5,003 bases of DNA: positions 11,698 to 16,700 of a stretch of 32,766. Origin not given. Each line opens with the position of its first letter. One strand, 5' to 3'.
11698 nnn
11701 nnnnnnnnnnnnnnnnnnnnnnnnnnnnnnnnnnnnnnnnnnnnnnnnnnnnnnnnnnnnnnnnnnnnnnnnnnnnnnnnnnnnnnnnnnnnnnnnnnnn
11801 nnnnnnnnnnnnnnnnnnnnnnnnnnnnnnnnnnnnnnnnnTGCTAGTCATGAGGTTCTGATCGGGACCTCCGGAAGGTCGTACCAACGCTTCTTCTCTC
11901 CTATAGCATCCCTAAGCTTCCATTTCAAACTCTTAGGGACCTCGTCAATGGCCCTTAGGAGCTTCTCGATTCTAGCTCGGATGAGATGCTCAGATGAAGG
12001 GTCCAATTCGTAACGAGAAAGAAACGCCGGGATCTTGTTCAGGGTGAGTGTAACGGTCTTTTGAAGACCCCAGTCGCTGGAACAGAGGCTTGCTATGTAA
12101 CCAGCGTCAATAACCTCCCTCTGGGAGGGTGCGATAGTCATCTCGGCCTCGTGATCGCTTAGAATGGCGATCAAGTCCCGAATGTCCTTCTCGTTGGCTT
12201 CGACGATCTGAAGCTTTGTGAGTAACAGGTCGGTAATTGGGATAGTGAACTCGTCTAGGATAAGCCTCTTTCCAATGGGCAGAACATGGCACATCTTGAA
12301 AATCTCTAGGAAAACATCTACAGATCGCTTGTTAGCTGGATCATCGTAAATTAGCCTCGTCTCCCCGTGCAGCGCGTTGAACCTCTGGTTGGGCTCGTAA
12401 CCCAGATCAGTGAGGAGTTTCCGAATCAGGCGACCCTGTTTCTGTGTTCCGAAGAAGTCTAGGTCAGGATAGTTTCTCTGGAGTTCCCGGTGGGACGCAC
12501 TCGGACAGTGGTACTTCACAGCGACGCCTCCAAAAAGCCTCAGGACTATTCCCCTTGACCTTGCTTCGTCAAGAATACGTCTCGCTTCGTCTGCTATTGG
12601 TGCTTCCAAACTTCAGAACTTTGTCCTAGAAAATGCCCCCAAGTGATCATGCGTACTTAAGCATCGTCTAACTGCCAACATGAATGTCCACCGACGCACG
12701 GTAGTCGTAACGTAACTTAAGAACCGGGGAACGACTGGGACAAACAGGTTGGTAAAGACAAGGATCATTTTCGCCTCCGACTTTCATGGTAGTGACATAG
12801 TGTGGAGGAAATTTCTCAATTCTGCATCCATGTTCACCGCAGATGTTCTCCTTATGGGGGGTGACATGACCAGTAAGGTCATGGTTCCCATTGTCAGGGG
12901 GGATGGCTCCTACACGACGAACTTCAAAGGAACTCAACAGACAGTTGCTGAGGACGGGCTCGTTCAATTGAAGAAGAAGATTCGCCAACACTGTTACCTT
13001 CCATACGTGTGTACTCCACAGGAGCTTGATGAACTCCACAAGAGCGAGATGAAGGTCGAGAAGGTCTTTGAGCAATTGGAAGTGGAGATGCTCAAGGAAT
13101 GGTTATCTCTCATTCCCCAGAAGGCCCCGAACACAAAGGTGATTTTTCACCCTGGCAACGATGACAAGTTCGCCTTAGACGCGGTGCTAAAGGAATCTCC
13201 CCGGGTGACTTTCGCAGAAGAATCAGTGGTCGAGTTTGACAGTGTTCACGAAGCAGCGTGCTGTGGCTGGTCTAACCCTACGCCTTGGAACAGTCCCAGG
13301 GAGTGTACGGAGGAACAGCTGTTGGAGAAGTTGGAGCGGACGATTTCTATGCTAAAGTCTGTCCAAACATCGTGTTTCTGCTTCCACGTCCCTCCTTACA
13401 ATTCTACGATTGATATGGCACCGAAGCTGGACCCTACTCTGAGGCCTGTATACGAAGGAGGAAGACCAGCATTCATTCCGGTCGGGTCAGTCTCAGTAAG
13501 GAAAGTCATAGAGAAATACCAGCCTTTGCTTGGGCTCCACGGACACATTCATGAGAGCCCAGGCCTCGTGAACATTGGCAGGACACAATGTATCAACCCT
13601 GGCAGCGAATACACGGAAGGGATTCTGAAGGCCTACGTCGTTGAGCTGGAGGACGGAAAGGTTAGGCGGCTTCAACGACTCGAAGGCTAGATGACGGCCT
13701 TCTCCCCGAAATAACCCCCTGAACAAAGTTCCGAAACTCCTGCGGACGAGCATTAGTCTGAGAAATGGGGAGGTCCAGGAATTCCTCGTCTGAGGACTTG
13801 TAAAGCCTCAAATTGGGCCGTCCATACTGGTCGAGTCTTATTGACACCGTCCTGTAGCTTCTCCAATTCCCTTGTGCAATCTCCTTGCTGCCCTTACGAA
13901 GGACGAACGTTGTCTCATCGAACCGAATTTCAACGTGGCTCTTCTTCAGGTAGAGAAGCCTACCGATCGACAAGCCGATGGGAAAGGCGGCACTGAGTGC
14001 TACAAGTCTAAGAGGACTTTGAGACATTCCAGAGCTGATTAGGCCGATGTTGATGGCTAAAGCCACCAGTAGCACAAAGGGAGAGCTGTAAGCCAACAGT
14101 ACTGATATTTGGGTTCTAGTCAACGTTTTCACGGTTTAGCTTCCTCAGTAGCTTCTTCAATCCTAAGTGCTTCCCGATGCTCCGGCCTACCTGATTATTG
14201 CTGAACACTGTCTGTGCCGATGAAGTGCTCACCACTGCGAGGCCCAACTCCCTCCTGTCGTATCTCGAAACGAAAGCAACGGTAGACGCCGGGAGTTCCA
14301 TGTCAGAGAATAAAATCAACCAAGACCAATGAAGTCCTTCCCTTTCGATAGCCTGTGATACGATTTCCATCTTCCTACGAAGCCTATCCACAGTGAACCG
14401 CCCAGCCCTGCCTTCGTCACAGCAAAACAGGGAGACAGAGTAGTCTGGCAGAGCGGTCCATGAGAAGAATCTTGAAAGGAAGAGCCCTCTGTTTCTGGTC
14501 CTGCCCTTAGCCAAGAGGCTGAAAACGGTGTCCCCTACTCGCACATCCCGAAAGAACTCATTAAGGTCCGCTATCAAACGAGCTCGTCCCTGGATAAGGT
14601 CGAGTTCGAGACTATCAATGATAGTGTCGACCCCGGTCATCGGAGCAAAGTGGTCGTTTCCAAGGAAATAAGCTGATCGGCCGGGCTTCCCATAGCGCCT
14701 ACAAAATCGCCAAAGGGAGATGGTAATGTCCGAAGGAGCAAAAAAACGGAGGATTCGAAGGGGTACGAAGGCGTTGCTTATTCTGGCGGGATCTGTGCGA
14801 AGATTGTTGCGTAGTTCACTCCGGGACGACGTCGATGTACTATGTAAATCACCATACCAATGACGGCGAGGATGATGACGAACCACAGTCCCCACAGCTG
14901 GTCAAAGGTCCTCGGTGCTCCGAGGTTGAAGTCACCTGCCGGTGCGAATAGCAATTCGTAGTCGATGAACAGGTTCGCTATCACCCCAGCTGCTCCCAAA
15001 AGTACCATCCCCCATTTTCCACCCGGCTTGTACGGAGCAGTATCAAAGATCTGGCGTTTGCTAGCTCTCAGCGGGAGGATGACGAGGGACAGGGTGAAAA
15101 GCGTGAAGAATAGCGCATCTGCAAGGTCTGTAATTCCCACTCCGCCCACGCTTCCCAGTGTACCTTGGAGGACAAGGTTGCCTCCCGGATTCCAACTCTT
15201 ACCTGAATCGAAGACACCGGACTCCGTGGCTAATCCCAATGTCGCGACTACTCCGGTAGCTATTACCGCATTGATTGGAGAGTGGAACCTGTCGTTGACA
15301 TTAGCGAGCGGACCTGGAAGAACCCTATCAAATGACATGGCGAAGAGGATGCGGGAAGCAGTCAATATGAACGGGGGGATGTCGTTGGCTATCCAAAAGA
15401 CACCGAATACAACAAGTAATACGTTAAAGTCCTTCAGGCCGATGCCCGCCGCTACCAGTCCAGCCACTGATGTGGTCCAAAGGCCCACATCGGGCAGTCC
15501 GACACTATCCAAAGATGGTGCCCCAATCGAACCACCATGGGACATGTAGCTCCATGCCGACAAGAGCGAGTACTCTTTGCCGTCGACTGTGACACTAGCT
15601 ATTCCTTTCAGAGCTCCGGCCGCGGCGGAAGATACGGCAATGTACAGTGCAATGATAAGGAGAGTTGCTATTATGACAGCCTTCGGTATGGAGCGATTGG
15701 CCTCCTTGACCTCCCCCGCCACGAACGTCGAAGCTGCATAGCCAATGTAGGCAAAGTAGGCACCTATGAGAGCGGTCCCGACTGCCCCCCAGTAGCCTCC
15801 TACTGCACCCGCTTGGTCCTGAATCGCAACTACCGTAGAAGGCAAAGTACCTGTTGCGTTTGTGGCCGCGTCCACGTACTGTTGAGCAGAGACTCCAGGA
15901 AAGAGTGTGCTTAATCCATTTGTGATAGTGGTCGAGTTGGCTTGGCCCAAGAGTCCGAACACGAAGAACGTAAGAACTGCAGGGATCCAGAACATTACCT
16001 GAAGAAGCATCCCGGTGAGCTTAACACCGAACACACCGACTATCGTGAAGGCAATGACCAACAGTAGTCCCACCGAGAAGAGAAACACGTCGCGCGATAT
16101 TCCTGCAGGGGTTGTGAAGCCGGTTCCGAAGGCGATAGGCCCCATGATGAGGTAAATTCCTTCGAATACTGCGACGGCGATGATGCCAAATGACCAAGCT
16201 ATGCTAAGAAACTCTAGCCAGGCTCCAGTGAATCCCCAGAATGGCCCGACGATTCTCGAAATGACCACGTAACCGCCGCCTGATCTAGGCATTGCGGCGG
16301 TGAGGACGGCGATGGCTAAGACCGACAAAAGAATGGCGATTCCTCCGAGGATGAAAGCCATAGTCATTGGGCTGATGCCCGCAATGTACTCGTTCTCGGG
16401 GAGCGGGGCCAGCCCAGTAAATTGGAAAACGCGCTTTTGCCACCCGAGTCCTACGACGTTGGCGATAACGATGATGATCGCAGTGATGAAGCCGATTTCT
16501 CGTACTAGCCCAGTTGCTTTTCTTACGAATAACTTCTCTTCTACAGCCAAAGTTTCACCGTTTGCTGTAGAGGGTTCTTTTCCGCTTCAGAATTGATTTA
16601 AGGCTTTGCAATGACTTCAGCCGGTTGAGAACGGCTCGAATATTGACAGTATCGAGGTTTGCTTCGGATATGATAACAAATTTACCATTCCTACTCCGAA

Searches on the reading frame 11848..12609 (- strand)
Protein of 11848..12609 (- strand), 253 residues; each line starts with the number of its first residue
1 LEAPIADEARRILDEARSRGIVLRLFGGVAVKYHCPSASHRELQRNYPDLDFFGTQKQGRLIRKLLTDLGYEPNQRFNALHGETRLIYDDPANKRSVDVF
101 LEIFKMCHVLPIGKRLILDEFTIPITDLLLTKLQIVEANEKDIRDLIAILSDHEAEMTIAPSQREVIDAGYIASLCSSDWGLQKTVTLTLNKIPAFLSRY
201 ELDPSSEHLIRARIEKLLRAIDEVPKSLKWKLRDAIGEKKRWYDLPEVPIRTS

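Call 15: search_protein_families(library=pfam, proteins=[window:11848-12609:-], max_evalue=0.001)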
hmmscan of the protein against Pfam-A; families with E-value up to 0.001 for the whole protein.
window:11848-12609:- (253 aa): 1 family
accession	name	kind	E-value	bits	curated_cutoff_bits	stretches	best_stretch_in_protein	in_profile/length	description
PF14907.12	NTP_transf_5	-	9.7e-06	25.8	31.2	1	6-104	57-146/249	Uncharacterised nucleotidyltransferase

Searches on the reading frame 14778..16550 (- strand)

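Call 15: search_protein_families(library=pfam, proteins=[window:14778-16550:-], max_evalue=0.001)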
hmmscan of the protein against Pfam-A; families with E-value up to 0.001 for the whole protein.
window:14778-16550:- (590 aa): 2 families
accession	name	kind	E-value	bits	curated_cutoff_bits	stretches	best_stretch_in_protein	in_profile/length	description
PF13520.12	AA_permease_2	-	6.5e-24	85.1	27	1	19-539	1-410/427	Amino acid permease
PF00324.27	AA_permease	-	2e-16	60.2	24.6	1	57-569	26-460/470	Amino acid permease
